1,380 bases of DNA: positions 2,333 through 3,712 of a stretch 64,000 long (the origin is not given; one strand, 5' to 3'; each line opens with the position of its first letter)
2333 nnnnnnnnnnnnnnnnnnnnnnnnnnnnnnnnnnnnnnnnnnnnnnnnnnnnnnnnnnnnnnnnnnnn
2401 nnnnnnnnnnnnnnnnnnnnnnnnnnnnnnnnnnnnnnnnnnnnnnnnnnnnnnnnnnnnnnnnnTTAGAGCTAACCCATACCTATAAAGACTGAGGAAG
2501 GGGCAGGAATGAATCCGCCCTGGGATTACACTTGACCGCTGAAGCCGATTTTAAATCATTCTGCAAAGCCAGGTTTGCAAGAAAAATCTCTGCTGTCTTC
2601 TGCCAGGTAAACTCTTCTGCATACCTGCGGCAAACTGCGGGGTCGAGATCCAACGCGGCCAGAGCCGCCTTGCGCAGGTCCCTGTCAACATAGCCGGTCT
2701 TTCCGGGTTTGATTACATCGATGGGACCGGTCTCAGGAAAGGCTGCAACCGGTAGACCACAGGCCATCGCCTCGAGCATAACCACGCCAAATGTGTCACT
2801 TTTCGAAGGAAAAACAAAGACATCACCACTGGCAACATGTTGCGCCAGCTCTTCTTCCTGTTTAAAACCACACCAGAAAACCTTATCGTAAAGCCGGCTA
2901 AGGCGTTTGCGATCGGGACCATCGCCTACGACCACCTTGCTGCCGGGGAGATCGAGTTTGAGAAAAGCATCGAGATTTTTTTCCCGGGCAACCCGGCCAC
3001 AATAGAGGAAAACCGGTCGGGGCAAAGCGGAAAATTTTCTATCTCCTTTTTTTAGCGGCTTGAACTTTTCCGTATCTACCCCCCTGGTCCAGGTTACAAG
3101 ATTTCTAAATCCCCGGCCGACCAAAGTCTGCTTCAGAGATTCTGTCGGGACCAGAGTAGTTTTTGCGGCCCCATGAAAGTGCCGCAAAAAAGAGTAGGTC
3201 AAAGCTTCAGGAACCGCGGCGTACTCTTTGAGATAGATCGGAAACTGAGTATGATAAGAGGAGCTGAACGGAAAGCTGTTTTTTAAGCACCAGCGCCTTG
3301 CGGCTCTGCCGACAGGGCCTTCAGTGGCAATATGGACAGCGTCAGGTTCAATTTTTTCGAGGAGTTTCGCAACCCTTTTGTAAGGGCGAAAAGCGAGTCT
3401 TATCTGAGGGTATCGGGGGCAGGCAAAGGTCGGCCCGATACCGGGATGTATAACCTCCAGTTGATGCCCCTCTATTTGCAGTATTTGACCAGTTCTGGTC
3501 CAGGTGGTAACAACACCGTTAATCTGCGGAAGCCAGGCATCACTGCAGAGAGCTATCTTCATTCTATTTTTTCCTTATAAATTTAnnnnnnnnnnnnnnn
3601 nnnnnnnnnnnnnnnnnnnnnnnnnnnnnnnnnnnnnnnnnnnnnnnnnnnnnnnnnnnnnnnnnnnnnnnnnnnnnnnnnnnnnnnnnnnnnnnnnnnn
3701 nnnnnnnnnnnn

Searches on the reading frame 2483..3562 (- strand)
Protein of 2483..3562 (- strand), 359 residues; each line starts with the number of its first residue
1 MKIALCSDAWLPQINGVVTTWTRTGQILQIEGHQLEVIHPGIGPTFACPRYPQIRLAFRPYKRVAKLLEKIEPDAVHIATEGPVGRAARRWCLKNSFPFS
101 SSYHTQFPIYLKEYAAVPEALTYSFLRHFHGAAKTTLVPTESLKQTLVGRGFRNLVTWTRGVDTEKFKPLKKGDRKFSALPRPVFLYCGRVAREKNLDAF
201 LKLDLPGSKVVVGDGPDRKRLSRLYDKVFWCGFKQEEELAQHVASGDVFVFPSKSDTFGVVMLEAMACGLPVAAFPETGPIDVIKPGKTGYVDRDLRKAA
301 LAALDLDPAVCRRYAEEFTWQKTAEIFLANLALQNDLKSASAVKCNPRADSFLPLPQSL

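Call 38: search_protein_families(library=ncbifam, proteins=[window:2483-3562:-], max_evalue=0.01)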
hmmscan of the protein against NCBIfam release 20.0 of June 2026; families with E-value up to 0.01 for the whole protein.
window:2483-3562:- (359 aa): 27 families (the best 25 are shown)
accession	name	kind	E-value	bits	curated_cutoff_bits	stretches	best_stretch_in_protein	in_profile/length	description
NF053787.1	GlcN_PG_synth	equivalog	1.3e-21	76.8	480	1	62-302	72-317/361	N-acetylglucosaminyl phosphatidylglycerol synthase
TIGR03999.1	thiol_BshA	equivalog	1.3e-13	50.6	273.7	1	208-304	231-333/375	N-acetyl-alpha-D-glucosaminyl L-malate synthase BshA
NF047684.1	TeichurnBiosyTuaC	equivalog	2.7e-13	49.6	550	1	60-274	90-318/391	teichuronic acid biosynthesis protein TuaC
NF049988.1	MGlcDAGSynMgs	equivalog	1.6e-12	47.5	400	1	1-272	1-316/398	alpha-monoglucosyldiacylglycerol synthase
TIGR03088.1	stp2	hypoth_equivalog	7.3e-11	41.7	409.05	1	159-301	166-328/374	TIGR03088 family PEP-CTERM/XrtA system glycosyltransferase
NF041876.1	EPS_EpsE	equivalog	8.5e-11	41.7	400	1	222-302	272-352/389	exopolysaccharide biosynthesis GT4 family glycosyltransferase EpsE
TIGR02149.1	glgA_Coryne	subfamily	9.4e-11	41.4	302.4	1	182-293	204-332/391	glycogen synthase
TIGR04047.1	MSMEG_0565_glyc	hypoth_equivalog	9.8e-09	34.8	259.85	1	228-328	259-368/373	MSMEG_0565 family glycosyltransferase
NF007396.0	PRK09922.1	equivalog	2.7e-08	33.1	385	1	184-292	184-307/361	lipopolysaccharide 1,6-galactosyltransferase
NF053513.1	Gtran_IagA_BgsA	equivalog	3.3e-08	32.9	460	1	226-272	216-262/333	LTA glycolipid anchor biosynthesis glycosyltransferase, IagA/BgsA family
TIGR03449.1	mycothiol_MshA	equivalog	5.9e-08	32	462.5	1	234-326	292-395/406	D-inositol-3-phosphate glycosyltransferase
TIGR02472.1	sucr_P_syn_N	equivalog_domain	3.5e-07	29.4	576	1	244-323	339-413/439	sucrose-phosphate synthase, putative, glycosyltransferase domain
TIGR04157.1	glyco_rSAM_CFB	subfamily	9.6e-07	28.1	400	1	183-292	228-347/406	TIGR04157 family glycosyltransferase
NF038255.1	exopoly_VpsD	equivalog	9.9e-07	27.9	300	1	223-274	260-311/381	VpsD family glycosyltransferase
TIGR02470.1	sucr_synth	equivalog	4.2e-06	25.2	810.4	1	247-292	645-690/784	sucrose synthase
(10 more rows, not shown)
